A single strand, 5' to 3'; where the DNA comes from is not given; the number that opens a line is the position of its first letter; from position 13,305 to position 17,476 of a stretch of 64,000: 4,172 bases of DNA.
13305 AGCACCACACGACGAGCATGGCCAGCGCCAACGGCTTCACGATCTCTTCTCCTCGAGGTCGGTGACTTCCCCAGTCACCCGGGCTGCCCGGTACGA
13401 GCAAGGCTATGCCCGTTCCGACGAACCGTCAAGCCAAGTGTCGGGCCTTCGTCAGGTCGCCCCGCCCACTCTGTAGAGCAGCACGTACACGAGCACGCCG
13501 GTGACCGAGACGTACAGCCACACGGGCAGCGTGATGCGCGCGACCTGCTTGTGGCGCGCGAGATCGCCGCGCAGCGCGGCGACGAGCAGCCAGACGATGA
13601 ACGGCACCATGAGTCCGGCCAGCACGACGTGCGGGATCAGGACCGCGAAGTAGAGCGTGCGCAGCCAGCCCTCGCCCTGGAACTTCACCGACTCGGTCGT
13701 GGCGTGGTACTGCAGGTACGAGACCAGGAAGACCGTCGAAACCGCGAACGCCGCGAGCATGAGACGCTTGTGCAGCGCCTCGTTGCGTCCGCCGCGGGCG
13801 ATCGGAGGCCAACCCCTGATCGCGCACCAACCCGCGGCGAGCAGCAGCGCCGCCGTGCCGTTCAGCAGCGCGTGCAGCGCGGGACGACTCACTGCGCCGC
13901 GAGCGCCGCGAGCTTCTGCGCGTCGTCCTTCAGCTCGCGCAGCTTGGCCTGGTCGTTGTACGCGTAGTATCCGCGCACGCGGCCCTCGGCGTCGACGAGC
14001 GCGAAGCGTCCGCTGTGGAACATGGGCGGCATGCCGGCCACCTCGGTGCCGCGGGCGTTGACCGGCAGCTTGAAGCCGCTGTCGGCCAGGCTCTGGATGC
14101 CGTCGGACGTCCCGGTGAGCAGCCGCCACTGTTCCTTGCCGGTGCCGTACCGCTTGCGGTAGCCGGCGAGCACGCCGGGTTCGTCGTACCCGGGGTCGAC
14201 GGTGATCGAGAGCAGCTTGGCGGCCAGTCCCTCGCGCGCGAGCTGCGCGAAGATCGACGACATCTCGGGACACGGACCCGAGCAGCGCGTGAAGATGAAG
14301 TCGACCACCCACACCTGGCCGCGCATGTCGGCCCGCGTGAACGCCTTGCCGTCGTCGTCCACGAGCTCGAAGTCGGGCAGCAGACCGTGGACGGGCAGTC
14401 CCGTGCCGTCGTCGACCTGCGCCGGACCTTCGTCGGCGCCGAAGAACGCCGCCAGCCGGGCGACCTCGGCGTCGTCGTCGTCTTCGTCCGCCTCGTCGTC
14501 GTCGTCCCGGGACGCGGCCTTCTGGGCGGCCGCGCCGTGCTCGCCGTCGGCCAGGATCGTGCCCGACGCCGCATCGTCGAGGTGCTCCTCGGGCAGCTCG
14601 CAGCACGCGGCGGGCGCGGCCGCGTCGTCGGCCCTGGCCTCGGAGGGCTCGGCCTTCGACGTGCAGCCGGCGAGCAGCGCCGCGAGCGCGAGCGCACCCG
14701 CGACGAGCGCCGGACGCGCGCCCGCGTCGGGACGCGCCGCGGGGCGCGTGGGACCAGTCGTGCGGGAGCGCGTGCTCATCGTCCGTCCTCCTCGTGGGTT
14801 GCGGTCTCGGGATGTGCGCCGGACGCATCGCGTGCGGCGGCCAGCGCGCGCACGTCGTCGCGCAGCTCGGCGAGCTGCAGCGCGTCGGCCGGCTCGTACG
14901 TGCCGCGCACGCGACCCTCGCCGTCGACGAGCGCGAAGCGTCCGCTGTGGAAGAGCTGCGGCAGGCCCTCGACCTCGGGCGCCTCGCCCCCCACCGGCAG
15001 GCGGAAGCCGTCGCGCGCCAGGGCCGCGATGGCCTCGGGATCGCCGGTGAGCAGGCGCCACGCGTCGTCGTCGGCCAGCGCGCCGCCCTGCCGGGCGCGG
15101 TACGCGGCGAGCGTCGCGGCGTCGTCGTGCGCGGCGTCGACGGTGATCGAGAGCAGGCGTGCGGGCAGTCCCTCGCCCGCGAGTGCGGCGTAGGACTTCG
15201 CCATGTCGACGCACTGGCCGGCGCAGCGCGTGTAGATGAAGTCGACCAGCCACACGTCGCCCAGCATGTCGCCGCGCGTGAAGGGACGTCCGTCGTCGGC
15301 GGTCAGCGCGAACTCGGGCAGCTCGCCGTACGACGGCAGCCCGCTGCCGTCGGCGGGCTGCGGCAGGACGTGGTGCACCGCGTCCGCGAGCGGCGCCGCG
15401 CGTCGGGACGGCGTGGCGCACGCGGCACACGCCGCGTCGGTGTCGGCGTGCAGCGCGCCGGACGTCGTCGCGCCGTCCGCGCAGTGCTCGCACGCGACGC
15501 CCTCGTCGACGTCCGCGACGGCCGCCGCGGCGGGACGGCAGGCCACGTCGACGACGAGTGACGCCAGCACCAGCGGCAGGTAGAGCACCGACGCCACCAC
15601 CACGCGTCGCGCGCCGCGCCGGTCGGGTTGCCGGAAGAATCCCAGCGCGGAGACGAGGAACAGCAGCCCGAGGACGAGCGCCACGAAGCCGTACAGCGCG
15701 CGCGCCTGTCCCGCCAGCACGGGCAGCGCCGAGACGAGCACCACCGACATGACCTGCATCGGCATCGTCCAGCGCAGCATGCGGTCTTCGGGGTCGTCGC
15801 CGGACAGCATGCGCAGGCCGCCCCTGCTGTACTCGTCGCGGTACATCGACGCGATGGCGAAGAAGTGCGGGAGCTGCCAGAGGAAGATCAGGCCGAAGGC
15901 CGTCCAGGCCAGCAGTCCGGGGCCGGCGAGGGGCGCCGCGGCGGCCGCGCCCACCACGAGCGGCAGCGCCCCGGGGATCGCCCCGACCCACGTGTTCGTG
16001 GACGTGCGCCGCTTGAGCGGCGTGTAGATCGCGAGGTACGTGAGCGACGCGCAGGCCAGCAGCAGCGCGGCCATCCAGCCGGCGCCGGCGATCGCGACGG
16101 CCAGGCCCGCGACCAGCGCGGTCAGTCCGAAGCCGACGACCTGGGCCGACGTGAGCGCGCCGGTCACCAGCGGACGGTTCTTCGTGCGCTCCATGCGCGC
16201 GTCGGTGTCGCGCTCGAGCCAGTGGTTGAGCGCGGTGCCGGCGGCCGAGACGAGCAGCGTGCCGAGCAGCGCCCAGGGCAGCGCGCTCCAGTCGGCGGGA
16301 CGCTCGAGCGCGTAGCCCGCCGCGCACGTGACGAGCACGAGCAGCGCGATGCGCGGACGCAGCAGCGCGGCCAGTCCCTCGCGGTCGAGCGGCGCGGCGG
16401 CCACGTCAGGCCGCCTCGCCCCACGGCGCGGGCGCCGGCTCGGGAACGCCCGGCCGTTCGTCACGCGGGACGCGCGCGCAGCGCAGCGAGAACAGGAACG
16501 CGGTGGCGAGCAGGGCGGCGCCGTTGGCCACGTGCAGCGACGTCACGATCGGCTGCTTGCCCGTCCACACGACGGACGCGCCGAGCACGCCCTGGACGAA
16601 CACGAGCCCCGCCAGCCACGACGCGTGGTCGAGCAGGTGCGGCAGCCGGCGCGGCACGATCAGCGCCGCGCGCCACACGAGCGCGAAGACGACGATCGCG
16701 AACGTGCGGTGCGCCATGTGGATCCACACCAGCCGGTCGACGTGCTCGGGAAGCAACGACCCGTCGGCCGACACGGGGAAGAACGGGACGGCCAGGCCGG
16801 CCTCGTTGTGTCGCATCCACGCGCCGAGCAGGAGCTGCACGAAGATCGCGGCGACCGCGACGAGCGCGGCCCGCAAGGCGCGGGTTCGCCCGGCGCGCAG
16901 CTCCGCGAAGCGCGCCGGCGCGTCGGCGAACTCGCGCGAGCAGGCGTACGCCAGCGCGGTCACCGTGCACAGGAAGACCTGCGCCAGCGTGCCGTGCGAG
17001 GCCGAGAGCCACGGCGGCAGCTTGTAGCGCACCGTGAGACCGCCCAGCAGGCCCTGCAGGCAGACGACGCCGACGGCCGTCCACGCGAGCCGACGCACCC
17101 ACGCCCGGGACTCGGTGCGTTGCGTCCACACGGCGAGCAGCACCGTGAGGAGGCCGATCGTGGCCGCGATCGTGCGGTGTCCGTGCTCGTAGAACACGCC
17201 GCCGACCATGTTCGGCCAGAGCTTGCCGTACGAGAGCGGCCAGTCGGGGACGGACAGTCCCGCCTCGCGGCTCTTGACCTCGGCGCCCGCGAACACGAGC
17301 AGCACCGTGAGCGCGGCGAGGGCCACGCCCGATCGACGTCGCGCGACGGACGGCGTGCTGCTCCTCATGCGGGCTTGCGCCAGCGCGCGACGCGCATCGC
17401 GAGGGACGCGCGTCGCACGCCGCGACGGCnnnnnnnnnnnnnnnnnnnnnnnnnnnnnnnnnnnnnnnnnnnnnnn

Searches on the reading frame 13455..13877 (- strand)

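Call 64: search_protein_families(library=pfam, proteins=[window:13455-13877:-], max_evalue=0.001)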
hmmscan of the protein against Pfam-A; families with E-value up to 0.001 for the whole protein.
window:13455-13877:- (141 aa): 1 family
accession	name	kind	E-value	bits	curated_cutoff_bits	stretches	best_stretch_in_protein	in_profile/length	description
PF04238.17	DUF420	-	1.2e-36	126.4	30.5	1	2-134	5-130/130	Protein of unknown function (DUF420)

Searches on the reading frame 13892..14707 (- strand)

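Call 64: search_protein_families(library=pfam, proteins=[window:13892-14707:-], max_evalue=0.001)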
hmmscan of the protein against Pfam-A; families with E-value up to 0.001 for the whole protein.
window:13892-14707:- (272 aa): 3 families
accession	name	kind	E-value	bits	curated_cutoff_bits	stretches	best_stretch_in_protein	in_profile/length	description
PF02630.20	SCO1-SenC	-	1.9e-22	80.1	22.8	1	112-244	3-134/134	SCO1/SenC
PF00578.27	AhpC-TSA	-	0.00011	22.5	26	1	110-172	5-69/124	AhpC/TSA family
PF08534.16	Redoxin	-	0.00046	20.4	26.6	0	110-251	6-135/148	Redoxin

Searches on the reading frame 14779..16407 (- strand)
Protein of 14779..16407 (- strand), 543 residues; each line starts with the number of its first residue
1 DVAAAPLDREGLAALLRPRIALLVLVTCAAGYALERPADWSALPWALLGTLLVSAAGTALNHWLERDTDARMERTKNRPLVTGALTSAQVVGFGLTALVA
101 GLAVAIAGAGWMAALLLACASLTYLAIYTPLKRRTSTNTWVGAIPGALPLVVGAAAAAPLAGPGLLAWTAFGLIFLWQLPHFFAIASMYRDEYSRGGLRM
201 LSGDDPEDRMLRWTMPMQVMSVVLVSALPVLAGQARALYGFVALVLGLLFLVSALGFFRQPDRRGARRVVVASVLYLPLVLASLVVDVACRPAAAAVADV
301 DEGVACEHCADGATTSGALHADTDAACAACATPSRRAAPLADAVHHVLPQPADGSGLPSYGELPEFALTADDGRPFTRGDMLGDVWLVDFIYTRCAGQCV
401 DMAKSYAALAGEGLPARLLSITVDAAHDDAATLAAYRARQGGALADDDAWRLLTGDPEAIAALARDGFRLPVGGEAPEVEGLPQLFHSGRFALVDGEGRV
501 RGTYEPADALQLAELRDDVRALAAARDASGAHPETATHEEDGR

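Call 64: search_protein_families(library=pfam, proteins=[window:14779-16407:-], max_evalue=0.001)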
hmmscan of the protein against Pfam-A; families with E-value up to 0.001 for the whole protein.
window:14779-16407:- (543 aa): 2 families
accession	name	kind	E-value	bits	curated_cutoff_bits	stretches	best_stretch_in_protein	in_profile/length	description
PF01040.23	UbiA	-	6.6e-47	160.3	34.2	1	24-270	1-244/250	UbiA prenyltransferase family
PF02630.20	SCO1-SenC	-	1.6e-16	60.9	22.8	1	365-500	3-134/134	SCO1/SenC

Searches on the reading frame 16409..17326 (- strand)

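Call 64: search_protein_families(library=pfam, proteins=[window:16409-17326:-], max_evalue=0.001)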
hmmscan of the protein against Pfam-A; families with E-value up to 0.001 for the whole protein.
window:16409-17326:- (306 aa): 1 family
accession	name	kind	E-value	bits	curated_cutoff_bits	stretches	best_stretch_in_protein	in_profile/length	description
PF02628.20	COX15-CtaA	-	2.9e-35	122.3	29.9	2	45-276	76-321/322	Cytochrome oxidase assembly protein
